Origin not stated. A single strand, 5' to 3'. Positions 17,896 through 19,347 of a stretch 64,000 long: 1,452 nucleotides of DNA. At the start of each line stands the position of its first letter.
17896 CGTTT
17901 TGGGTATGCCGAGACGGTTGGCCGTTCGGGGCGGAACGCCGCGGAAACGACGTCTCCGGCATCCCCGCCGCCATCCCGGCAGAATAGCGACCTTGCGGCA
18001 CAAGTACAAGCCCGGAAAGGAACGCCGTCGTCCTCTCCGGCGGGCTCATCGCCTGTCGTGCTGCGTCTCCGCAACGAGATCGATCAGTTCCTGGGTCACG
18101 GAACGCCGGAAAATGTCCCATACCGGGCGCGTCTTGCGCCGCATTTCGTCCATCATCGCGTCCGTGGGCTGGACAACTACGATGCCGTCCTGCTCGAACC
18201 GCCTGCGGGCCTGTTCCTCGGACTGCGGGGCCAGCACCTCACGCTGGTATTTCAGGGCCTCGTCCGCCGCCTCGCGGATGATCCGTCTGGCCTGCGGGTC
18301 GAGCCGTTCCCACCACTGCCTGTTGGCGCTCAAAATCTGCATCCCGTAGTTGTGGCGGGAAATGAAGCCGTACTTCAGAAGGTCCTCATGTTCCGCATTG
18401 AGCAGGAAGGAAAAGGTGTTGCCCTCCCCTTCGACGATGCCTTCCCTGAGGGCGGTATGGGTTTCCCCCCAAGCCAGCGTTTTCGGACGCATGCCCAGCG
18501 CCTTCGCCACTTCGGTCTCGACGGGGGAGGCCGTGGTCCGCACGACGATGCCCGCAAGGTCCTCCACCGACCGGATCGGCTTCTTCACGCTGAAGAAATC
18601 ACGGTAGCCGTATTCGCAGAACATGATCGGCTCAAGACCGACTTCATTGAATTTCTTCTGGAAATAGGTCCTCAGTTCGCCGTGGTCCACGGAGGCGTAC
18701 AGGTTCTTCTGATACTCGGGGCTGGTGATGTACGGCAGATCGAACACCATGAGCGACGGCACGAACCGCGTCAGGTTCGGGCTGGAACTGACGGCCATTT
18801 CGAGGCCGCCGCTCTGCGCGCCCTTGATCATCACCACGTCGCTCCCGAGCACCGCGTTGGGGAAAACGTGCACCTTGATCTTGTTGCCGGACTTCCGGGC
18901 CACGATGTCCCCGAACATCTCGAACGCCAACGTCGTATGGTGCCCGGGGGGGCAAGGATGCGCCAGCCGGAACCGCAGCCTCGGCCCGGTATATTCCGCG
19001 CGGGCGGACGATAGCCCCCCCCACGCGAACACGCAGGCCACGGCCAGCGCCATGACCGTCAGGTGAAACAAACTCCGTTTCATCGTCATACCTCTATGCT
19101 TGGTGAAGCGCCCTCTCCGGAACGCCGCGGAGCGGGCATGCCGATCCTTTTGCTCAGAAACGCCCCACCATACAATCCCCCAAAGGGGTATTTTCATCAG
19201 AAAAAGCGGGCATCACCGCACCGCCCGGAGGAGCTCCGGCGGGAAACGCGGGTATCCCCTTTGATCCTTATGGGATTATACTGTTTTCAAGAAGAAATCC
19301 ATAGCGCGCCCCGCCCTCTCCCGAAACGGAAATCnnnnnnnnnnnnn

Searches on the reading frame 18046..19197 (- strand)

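Call 45: search_protein_families(library=pfam, proteins=[window:18046-19197:-], max_evalue=0.00001)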
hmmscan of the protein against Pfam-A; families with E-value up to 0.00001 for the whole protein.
window:18046-19197:- (383 aa): 1 family
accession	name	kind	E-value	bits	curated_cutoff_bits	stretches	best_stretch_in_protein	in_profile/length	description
PF03480.18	DctP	-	9.4e-59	199.5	23.4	1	79-363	2-283/286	Bacterial extracellular solute-binding protein, family 7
